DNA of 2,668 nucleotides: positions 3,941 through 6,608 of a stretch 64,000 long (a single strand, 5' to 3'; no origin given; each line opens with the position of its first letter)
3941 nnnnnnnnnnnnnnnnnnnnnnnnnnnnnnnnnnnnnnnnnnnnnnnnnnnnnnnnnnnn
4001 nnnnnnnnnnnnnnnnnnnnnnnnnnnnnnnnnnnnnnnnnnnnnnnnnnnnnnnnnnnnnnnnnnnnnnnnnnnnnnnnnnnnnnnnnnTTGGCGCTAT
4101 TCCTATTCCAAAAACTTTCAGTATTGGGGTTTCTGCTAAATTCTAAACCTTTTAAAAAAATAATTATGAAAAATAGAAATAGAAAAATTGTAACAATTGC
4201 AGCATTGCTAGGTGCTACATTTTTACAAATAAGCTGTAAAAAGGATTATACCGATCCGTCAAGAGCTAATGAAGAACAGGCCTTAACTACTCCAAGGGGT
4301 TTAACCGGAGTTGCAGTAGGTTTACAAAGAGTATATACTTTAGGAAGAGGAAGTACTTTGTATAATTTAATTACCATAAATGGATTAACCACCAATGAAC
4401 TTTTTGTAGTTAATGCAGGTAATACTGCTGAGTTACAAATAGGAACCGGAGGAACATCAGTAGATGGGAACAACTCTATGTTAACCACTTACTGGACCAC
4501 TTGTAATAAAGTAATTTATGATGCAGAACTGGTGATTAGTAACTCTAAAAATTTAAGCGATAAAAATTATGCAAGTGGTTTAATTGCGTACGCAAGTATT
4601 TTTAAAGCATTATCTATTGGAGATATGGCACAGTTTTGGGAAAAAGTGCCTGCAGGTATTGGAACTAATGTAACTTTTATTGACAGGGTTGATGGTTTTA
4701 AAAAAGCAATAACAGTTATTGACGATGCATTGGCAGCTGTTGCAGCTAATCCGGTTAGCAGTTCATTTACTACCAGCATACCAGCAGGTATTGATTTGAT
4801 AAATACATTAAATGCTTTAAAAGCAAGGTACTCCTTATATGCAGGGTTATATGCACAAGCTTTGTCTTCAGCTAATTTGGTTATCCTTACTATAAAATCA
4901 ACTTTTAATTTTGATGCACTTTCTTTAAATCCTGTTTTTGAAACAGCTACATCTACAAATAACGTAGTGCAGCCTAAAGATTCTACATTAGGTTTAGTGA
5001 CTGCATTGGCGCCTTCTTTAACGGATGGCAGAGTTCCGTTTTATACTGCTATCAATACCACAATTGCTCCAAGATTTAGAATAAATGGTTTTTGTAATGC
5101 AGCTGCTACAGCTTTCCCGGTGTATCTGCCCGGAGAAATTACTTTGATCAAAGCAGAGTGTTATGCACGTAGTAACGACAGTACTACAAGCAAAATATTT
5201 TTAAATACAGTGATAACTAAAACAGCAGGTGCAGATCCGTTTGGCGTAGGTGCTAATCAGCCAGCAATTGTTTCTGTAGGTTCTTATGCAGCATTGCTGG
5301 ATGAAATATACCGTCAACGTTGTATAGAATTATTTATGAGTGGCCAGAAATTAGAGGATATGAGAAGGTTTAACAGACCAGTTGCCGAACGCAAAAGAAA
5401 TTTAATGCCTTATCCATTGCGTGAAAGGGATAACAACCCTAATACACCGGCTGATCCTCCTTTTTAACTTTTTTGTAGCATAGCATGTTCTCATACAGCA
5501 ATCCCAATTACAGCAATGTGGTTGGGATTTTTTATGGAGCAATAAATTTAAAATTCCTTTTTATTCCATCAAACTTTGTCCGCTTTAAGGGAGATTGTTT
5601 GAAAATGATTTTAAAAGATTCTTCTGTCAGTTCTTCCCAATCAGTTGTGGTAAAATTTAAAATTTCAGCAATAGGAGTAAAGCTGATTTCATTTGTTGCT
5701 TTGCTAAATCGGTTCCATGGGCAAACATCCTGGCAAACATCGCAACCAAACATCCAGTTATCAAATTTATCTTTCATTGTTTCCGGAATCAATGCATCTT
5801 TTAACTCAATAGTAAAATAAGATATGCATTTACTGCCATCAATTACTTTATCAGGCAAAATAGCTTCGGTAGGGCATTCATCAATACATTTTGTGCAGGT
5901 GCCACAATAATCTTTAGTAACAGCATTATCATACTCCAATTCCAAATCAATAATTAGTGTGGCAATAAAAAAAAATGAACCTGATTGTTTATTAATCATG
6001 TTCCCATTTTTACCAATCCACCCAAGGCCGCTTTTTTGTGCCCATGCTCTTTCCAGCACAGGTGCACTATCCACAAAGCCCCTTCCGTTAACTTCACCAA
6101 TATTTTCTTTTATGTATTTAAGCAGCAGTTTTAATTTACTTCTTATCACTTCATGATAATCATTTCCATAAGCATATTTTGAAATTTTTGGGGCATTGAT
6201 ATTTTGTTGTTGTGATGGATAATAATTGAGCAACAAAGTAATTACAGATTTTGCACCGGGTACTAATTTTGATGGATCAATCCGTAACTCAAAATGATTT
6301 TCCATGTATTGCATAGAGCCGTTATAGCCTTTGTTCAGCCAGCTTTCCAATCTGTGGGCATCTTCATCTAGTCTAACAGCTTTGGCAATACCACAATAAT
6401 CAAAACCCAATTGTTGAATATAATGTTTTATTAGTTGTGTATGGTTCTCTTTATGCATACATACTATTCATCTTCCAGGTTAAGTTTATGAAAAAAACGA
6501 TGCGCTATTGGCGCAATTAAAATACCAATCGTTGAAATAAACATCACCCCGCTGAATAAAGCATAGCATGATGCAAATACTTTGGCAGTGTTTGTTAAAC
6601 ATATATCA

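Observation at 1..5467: anmK divergent from DeoR-SusC-SusD: candidate peptidoglycan-fragment utilisation locus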

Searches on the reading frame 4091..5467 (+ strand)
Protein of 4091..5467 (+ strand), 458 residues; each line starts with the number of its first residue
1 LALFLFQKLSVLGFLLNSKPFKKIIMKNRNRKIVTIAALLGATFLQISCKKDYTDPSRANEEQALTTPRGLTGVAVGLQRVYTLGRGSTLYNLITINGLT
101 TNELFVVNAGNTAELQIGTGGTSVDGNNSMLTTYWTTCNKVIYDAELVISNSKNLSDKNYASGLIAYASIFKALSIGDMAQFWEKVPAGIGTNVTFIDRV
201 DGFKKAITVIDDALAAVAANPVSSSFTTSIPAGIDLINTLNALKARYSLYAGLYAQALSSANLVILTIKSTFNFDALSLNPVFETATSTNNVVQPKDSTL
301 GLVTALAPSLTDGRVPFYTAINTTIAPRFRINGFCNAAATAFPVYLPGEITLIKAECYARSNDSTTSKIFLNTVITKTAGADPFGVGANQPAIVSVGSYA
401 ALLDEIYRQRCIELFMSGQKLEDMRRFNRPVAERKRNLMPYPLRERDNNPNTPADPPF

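Call 9: search_protein_families(library=ncbifam, proteins=[window:4091-5467:+])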
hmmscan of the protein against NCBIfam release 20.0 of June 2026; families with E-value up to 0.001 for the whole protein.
window:4091-5467:+ (458 aa): 0 families

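Call 10: search_protein_families(library=pfam, proteins=[window:4091-5467:+])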
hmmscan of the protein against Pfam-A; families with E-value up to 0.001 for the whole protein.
window:4091-5467:+ (458 aa): 1 family
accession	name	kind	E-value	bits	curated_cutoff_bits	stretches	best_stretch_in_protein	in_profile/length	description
PF07980.17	SusD_RagB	-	1.6e-07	31.7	23.1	1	341-436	155-243/297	SusD family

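Call 17: find_related_loci(query=window:4166-5467:+, collection=genome_contigs, flank=10000)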
Query window:4166-5467:+ (433 aa) in genome_contigs; peptide patterns used: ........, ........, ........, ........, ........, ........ (x = any residue, [..] = any of these).
170 stretches matched a pattern; 98 encode a relative of the query (tblastn E <= 1e-3); the best 80 are kept; 80 distinct loci.
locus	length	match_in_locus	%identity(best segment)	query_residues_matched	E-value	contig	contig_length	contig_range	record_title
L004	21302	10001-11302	94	1-433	0e+0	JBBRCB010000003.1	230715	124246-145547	MAG: Chitinophagales bacterium isolate Co_metawrap_2381 Cmw_2381_k141_1741600_length_230715_cov_115.0000, whole genome s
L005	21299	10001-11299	86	1-433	0e+0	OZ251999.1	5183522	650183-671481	MAG: Ferruginibacter sp. isolate 6b93fee7-c919-495a-ad20-624eb88cafa5 genome assembly, chromosome: 1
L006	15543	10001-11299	80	1-433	0e+0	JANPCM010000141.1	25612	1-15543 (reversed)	MAG: Ferruginibacter sp. isolate VAR_78_metabat_510 VAR_78_k141_3183763, whole genome shotgun sequence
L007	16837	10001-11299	83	1-433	0e+0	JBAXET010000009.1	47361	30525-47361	MAG: Ferruginibacter sp. isolate ELA252 MAG252_9, whole genome shotgun sequence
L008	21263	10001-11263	84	1-421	0e+0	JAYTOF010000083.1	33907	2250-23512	MAG: Chitinophagaceae bacterium isolate GFS_4042 GFS_4042_82, whole genome shotgun sequence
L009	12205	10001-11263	83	1-421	0e+0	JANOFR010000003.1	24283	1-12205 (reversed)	MAG: Chitinophagaceae bacterium isolate SOY_64_metabat_361 SOY_64_k141_3763378, whole genome shotgun sequence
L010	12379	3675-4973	83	1-433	0e+0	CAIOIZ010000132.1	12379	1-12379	MAG: uncultured Bacteroidetes bacterium isolate Ja2_bin-0877 genome assembly, contig: bin-0877:132/165, whole genome sho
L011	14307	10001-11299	82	1-433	0e+0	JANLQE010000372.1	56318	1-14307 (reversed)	MAG: Bacteroidota bacterium isolate OTE_38_metabat_24 OTE_38_k141_1573297, whole genome shotgun sequence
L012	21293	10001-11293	80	1-433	0e+0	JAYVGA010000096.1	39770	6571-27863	MAG: Chitinophagaceae bacterium isolate GL45_Down_metabinner_8 GL45_Down_metabinner_8_95, whole genome shotgun sequence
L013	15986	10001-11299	78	1-433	0e+0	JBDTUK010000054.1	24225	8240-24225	MAG: Ferruginibacter sp. isolate cluster3_bin.42 NODE_6754_length_24225_cov_7.290856, whole genome shotgun sequence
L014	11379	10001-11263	83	1-421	0e+0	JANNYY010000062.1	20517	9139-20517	MAG: Chitinophagaceae bacterium isolate VAR_25_metabat_30 VAR_25_k141_3538172, whole genome shotgun sequence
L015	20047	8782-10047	79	1-422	0e+0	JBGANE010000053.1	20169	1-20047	MAG: Ferruginibacter sp. isolate MAG_AAO_H10.25 AAOH10-25_opera_contig_8009, whole genome shotgun sequence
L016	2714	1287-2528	79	9-422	0e+0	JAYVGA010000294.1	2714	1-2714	MAG: Chitinophagaceae bacterium isolate GL45_Down_metabinner_8 GL45_Down_metabinner_8_293, whole genome shotgun sequence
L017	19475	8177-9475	76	1-433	0e+0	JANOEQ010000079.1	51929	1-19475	MAG: Chitinophagaceae bacterium isolate SOY_65_metabat_221 SOY_65_k141_71024, whole genome shotgun sequence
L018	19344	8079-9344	79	1-422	0e+0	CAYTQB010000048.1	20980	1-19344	MAG TPA_asm: uncultured Ferruginibacter sp. isolate SRP173033_co1_252 genome assembly, contig: NODE_4339_length_20980_co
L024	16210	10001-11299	74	1-433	0e+0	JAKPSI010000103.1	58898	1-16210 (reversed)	MAG: Bacteroidota bacterium isolate JPNA_metabat.115 k141_192409, whole genome shotgun sequence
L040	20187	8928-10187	70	1-421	0e+0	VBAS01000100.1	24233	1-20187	MAG: Bacteroidetes bacterium isolate BD_3 14_0903_02_30cm_scaffold_1773, whole genome shotgun sequence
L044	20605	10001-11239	61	23-433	9e-172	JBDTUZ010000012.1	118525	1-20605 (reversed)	MAG: Ginsengibacter sp. isolate cluster3_bin.56 NODE_227_length_118525_cov_72.537588, whole genome shotgun sequence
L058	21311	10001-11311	56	2-433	2e-159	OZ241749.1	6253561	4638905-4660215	MAG: Chitinophagaceae bacterium isolate ca40f1fe-4a6d-4d15-ad54-0159cd83673b genome assembly, chromosome: 1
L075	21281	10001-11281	55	1-433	1e-143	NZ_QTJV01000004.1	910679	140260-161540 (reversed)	Chitinophaga silvisoli strain K20C18050901 contig4, whole genome shotgun sequence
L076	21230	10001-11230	53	19-433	1e-138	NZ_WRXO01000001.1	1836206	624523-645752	Chitinophaga oryziterrae strain JCM 16595 NODE_1_length_1836206_cov_24.516256, whole genome shotgun sequence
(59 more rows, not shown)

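Call 23: search_protein_families(library=ncbifam, proteins=[L075:3582-4391:+, L075:2123-3580:+, L076:1-2055:-, L040:12298-12861:+, L006:13475-14743:+, L006:14727-15296:+, L058:12703-13557:+, L024:11367-12053:+, L040:3106-3618:+, L044:11563-12684:-])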
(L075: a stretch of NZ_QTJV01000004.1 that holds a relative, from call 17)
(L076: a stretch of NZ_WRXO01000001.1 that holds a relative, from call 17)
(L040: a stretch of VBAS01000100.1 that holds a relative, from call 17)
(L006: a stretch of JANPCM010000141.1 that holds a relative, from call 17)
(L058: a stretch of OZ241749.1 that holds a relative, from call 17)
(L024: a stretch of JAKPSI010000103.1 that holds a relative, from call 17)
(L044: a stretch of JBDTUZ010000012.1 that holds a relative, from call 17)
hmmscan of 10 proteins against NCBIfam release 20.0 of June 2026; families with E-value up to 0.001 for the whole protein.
L075:3582-4391:+ (269 aa): 10 families
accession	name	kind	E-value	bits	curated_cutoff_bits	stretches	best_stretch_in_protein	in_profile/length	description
NF003915.0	PRK05441.1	subfamily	1e-114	382.6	168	1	2-264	7-270/300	N-acetylmuramic acid 6-phosphate etherase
NF009222.0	PRK12570.1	subfamily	2e-97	325.7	255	1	3-262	14-275/307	N-acetylmuramic acid 6-phosphate etherase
TIGR00274.1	TIGR00274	equivalog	6.1e-95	317.6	302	1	1-255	1-255/291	N-acetylmuramic acid 6-phosphate etherase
NF001484.0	PRK00331.1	subfamily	2.6e-06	26.1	381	1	123-249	330-453/601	isomerizing glutamine--fructose-6-phosphate transaminase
NF008458.0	PRK11337.1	equivalog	4.1e-06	26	378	1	123-187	185-249/293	MurR/RpiR family transcriptional regulator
TIGR03127.2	RuMP_HxlB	equivalog_domain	6.6e-06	26.1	160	1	122-222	68-170/178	6-phospho-3-hexuloisomerase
NF040776.2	AlsR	equivalog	6.7e-06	25.2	400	1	121-203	171-252/279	transcriptional repressor AlsR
TIGR01135.1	glmS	equivalog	9e-06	24.5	418.05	1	122-223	334-433/607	glutamine--fructose-6-phosphate transaminase (isomerizing)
NF002805.0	PRK02947.1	subfamily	0.00032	19.9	135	1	42-165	25-146/247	sugar isomerase domain-containing protein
TIGR00264.2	TIGR00264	equivalog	0.00087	19.7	80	0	210-263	56-109/112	nascent polypeptide-associated complex protein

L075:2123-3580:+ (485 aa): 7 families
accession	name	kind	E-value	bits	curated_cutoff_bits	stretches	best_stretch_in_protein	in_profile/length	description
TIGR00813.1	sss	superfamily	2.1e-47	162.1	184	1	33-423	1-398/411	sodium/solute symporter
NF007790.0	PRK10484.1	equivalog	1.9e-25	89.7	401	1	6-445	6-452/527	solute:sodium symporter family transporter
TIGR02119.1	panF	equivalog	2.2e-16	60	328.05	1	10-391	7-385/471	sodium/pantothenate symporter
TIGR02121.1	Na_Pro_sym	equivalog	5.2e-09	35.3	515.5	1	8-412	5-402/488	sodium/proline symporter PutP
NF058657.1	MncbAcdTpMctC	equivalog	4.7e-06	25.3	670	1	4-376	6-389/527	monocarboxylic acid transporter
TIGR03648.1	Na_symport_lg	subfamily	0.00013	20.6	320.75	1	8-204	3-195/547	VC_2705 family sodium/solute symporter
NF011948.0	PRK15419.1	equivalog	0.00064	18.7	955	1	4-219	7-224/502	sodium/proline symporter PutP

L076:1-2055:- (685 aa): 4 families
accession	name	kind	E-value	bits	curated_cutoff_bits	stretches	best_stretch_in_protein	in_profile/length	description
NF049990.1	CellobisidaseCelK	equivalog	1.1e-14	53.6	1700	1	176-375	376-570/889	cellulose 1,4-beta-cellobiosidase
TIGR02764.1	spore_ybaN_pdaB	equivalog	3e-08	33.7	237.4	1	609-683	2-74/191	polysaccharide deacetylase family sporulation protein PdaB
NF045822.1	PgAcgDacpgdA2_Bac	equivalog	1.1e-05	24.9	400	1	607-677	63-131/274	peptidoglycan-N-acetylglucosamine deacetylase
TIGR02884.1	spore_pdaA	equivalog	1.5e-05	24.8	298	1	605-677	29-99/224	delta-lactam-biosynthetic de-N-acetylase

L040:12298-12861:+ (187 aa): 67 families (the best 25 are shown)
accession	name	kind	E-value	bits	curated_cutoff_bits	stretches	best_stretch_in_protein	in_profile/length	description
NF008888.0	PRK11922.1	equivalog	1.8e-23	83.4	204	1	37-173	51-198/231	RNA polymerase sigma factor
TIGR02937.1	sigma70-ECF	superfamily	2.6e-22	79.2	42.9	1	17-167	2-161/165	sigma-70 family RNA polymerase sigma factor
NF006930.0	PRK09415.1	subfamily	1e-20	74.3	198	1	19-173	19-177/179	RNA polymerase factor sigma C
NF058625.1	sigma_PG0214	equivalog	5.2e-20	71.8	130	1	25-176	13-166/170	GFO_1088 family ECF-type sigma factor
NF007229.0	PRK09647.1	equivalog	1.3e-19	70.4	265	1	20-177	48-208/220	RNA polymerase sigma factor SigE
NF008891.0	PRK11924.1-5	subfamily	1.6e-19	70.7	259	1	20-172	7-164/171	RNA polymerase sigma factor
NF007225.0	PRK09643.1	equivalog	3.3e-19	69.4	190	1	14-174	25-185/204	RNA polymerase sigma factor SigM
TIGR02985.1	Sig70_bacteroi1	subfamily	4e-19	69.4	126.4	1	19-166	4-157/162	RNA polymerase sigma-70 factor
NF009174.0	PRK12522.1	equivalog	6.3e-18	65.4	217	1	20-168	7-164/175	RNA polymerase sigma factor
NF007216.0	PRK09638.1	equivalog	2.8e-17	63.1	194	1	2-175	4-178/180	RNA polymerase sigma factor SigY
NF009189.0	PRK12537.1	equivalog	5.2e-17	61.9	261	1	2-162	9-172/182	RNA polymerase sigma factor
TIGR02939.1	RpoE_Sigma70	equivalog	5.5e-17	62.4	236.15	1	5-165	9-180/190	RNA polymerase sigma factor RpoE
NF053879.1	RNAPolSigSigVBac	equivalog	1.8e-16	60.2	190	1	27-173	15-157/160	RNA polymerase sigma factor SigV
TIGR02983.1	SigE-fam_strep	subfamily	2.8e-16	59.8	141.55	1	19-167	9-154/162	SigE family RNA polymerase sigma factor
NF009171.0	PRK12518.1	equivalog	3e-16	59.8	208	1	4-173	15-186/191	RNA polymerase sigma factor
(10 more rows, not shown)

L006:13475-14743:+ (422 aa): 1 family
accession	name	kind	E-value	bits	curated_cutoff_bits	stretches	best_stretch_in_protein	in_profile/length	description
TIGR04312.1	choice_anch_B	subfamily_domain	1.4e-05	24.6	100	0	66-102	289-328/364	choice-of-anchor B family protein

L006:14727-15296:+ (189 aa): 0 families

L058:12703-13557:+ (284 aa): 0 families

L024:11367-12053:+ (228 aa): 32 families (the best 25 are shown)
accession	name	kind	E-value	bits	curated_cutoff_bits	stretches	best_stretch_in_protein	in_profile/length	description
TIGR01983.1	UbiG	equivalog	7.6e-13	48.3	102.95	1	43-151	43-154/228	bifunctional 2-polyprenyl-6-hydroxyphenol methylase/3-demethylubiquinol 3-O-methyltransferase UbiG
TIGR02072.1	BioC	equivalog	3.8e-12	46.5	184.95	1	41-159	26-143/244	malonyl-ACP O-methyltransferase BioC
NF043040.1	corrin_prot_MT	hypoth_equivalog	3.9e-12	46.1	180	1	38-148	31-147/216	corrinoid protein-associated methyltransferase CpaM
NF041820.1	daptide_MTase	equivalog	9.4e-11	41.6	175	1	40-152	28-146/243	daptide-type RiPP biosynthesis methyltransferase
TIGR02021.1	BchM-ChlM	equivalog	5.4e-09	35.8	158.9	1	38-93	41-98/218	magnesium protoporphyrin IX methyltransferase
NF008405.0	PRK11207.1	equivalog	5.1e-08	32.6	218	1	36-148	17-132/198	tellurite resistance methyltransferase TehB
NF008992.0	PRK12335.1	equivalog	1.1e-07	31.3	303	1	37-144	110-219/289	SAM-dependent methyltransferase TehB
NF045667.1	MTase_DVU1556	equivalog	1.6e-07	31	155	1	42-152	15-123/213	DVU_1556 family methyltransferase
NF007610.0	PRK10258.1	equivalog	1.1e-06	28.2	342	1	39-152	32-142/251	malonyl-ACP O-methyltransferase BioC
TIGR00477.1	tehB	equivalog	2e-06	27.3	219.5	1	36-144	60-170/238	tellurite resistance methyltransferase TehB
TIGR02081.1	metW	equivalog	2.5e-06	27.2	189.5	1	51-136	15-98/194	methionine biosynthesis protein MetW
NF002463.0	PRK01683.1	equivalog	1.5e-05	24.8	297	1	40-150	22-130/258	trans-aconitate 2-methyltransferase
NF041536.1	ArsM_DUF2284_UU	exception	1.6e-05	23.5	575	1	51-148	78-180/459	arsenite methyltransferase/DUF2284 domain selenoprotein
NF041255.1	mycofact_MftM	equivalog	2.6e-05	23.7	200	1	43-85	133-175/289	mycofactocin oligosaccharide methyltransferase MftM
NF008686.0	PRK11705.1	equivalog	2.6e-05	23.5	400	1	51-151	169-268/383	cyclopropane fatty acyl phospholipid synthase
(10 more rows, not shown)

L040:3106-3618:+ (170 aa): 0 families

L044:11563-12684:- (373 aa): 3 families
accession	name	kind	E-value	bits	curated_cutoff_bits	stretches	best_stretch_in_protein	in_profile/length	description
TIGR00633.1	xth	equivalog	1e-08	35.1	99.05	0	107-215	1-93/255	exodeoxyribonuclease III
NF003842.0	PRK05421.1-4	equivalog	7.8e-07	28.7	144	0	279-371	164-255/259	endonuclease/exonuclease/phosphatase family protein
TIGR03395.1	sphingomy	equivalog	0.00014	21.4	248.2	0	187-242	91-152/286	sphingomyelin phosphodiesterase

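Call 24: search_protein_families(library=pfam, proteins=[L075:3582-4391:+, L075:2123-3580:+, L076:1-2055:-, L040:12298-12861:+, L006:13475-14743:+, L006:14727-15296:+, L058:12703-13557:+, L024:11367-12053:+, L040:3106-3618:+, L044:11563-12684:-])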
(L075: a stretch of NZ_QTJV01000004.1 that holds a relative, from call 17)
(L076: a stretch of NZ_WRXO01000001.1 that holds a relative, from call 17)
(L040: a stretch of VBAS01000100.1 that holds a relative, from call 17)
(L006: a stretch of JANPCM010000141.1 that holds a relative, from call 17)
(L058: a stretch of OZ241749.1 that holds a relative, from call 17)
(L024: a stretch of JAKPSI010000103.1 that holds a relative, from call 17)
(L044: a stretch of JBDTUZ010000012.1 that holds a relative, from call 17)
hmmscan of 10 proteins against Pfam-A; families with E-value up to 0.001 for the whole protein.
L075:3582-4391:+ (269 aa): 6 families
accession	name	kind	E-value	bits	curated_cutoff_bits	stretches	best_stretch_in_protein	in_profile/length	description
PF22645.1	GKRP_SIS_N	-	2.5e-19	69.5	27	1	43-147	2-110/113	Glucokinase regulatory protein N-terminal SIS domain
PF01380.27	SIS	-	5.5e-10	39.6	25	1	122-202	49-127/131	SIS domain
PF22198.1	GKRP_SIS_2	-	8.6e-08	32.6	27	1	42-100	6-64/191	Glucokinase regulatory protein, second SIS domain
PF13580.11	SIS_2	-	6.3e-06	26.7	27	1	33-156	11-133/138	SIS domain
PF20741.3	GKRP-like_C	-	1.9e-05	25.6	27.7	1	217-251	2-36/100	C-terminal lid domain of glucokinase regulatory protein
PF19026.7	UBA_HYPK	-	0.00056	19.7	27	0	234-264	8-39/41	HYPK UBA domain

L075:2123-3580:+ (485 aa): 1 family
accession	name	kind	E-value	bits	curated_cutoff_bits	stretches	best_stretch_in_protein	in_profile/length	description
PF00474.23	SSF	-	1.9e-26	93.4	22.8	1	33-423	1-393/406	Sodium:solute symporter family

L076:1-2055:- (685 aa): 3 families
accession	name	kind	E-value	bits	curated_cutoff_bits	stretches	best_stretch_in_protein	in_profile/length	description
PF00759.25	Glyco_hydro_9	-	8.2e-70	236.7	27.7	1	133-590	1-444/444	Glycosyl hydrolase family 9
PF02927.20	CelD_N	-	1.5e-22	80.6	24.6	1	19-98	3-82/86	Cellulase N-terminal ig-like domain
PF01522.26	Polysacc_deac_1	-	7.3e-07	29.6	23.1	1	610-679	4-70/124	Polysaccharide deacetylase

L040:12298-12861:+ (187 aa): 3 families
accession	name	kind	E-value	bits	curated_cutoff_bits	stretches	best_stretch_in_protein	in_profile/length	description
PF08281.18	Sigma70_r4_2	-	8.1e-15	54.7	25.7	1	116-167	3-54/54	Sigma-70, region 4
PF04542.20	Sigma70_r2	-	4.9e-13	49.1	24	1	21-88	1-70/71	Sigma-70 region 2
PF04545.22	Sigma70_r4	-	0.00037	20.4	24.1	1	129-164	10-45/50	Sigma-70, region 4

L006:13475-14743:+ (422 aa): 1 family
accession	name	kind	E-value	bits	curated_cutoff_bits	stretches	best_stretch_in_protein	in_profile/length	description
PF08309.17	LVIVD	-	0.00073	19.3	20.2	0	106-131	6-32/42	LVIVD repeat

L006:14727-15296:+ (189 aa): 0 families

L058:12703-13557:+ (284 aa): 0 families

L024:11367-12053:+ (228 aa): 11 families
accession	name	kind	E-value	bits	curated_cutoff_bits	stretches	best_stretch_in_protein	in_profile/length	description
PF13489.12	Methyltransf_23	-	2.6e-14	53.7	27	1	47-201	20-159/164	Methyltransferase domain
PF13649.12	Methyltransf_25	-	1.7e-11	45.1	27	1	53-144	1-97/97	Methyltransferase domain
PF08241.18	Methyltransf_11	-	7.7e-10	39.7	21.2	1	54-148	1-95/95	Methyltransferase domain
PF13847.12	Methyltransf_31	-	1.1e-09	38.6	27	1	52-151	6-112/145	Methyltransferase domain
PF08242.18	Methyltransf_12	-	3.1e-09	37.9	30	1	54-146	1-98/98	Methyltransferase domain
PF03848.20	TehB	-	5.9e-07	29.5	20.4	1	36-144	17-128/193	Tellurite resistance protein TehB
PF05175.20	MTS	-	3e-05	24.1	23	1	41-120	23-105/170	Methyltransferase small domain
PF02353.26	CMAS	-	3e-05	23.9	27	1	49-152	62-168/273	Mycolic acid cyclopropane synthetase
PF07021.18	MetW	-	0.00024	21.2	21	1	51-133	15-95/193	Methionine biosynthesis protein MetW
PF05401.17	NodS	-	0.00031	21.1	24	1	51-148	45-144/201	Nodulation protein S (NodS)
PF06325.19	PrmA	-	0.00083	19.4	22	0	48-147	160-257/296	Ribosomal protein L11 methyltransferase (PrmA)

L040:3106-3618:+ (170 aa): 1 family
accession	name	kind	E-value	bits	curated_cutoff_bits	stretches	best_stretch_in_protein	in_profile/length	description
PF11138.13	DUF2911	-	8.6e-48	162.3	27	1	27-169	1-145/145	Protein of unknown function (DUF2911)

L044:11563-12684:- (373 aa): 1 family
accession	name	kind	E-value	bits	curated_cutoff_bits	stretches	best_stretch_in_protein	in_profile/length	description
PF03372.29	Exo_endo_phos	-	1.3e-18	68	24.5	1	134-364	22-225/225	Endonuclease/Exonuclease/phosphatase family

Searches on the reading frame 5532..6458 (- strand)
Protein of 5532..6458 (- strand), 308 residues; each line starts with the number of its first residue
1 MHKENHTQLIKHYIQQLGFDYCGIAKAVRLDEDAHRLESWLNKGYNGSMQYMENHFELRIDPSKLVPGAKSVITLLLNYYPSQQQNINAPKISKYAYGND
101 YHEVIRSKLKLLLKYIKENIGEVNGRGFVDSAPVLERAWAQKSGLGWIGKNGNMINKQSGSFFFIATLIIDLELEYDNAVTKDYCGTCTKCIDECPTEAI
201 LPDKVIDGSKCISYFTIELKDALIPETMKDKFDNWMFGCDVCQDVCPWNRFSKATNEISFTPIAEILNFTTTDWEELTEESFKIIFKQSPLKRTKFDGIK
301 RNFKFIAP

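Call 9: search_protein_families(library=ncbifam, proteins=[window:5532-6458:-])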
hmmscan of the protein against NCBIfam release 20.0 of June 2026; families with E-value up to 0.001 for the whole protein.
window:5532-6458:- (308 aa): 8 families
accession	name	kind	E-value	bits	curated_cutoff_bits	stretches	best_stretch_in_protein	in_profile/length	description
TIGR00276.1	TIGR00276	equivalog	1.7e-96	323.2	200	1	10-303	1-298/337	tRNA epoxyqueuosine(34) reductase QueG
TIGR02486.1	RDH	subfamily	1e-13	51.8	160.35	1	132-250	149-280/314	reductive dehalogenase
NF004914.0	PRK06273.1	equivalog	3.6e-05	23.6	163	1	169-284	37-140/167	ferredoxin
NF058577.1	FdxA_fam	equivalog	4.7e-05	23.5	65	0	182-213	6-40/52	4Fe-4S ferredoxin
TIGR02179.1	PorD_KorD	subfamily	7.4e-05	22.8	60.05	0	169-200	41-72/78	2-oxoacid:acceptor oxidoreductase, delta subunit, pyruvate/2-ketoisovalerate family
TIGR01944.1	rnfB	subfamily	0.00017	21.2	68.7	0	180-201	110-131/190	RnfABCDGE type electron transport complex subunit B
NF040864.1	HgcB_ferredoxin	equivalog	0.00026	20.8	99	0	178-209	39-67/93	mercury methylation ferredoxin HgcB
NF033683.1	di_4Fe-4S_YfhL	equivalog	0.00043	20.5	86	0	182-211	6-38/80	YfhL family 4Fe-4S dicluster ferredoxin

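Call 10: search_protein_families(library=pfam, proteins=[window:5532-6458:-])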
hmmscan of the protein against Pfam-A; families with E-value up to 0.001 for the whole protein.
window:5532-6458:- (308 aa): 8 families
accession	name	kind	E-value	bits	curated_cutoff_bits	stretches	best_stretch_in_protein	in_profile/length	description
PF08331.15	QueG_DUF1730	-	2.1e-23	82.4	25.1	1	59-131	1-77/77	Epoxyqueuosine reductase QueG, DUF1730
PF13484.11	Fer4_16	-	1.1e-20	74.6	30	1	185-249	2-66/66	4Fe-4S double cluster binding domain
PF13237.11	Fer4_10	-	1.3e-05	25.5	25.5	0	182-199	6-25/53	4Fe-4S dicluster domain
PF13187.11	Fer4_9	-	8.1e-05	23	27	0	183-200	35-52/52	4Fe-4S dicluster domain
PF25160.1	LdpA_Fe-S-bd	-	9.6e-05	22.5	27.6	0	178-200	21-43/49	LdpA Fe-S cluster-binding domain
PF12838.12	Fer4_7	-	0.00029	21.7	27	0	185-249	2-51/52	4Fe-4S dicluster domain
PF14697.11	Fer4_21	-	0.00039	20.9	35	0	178-200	34-57/59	4Fe-4S dicluster domain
PF00037.32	Fer4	-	0.00096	19.3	21.1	0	182-200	5-23/24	4Fe-4S binding domain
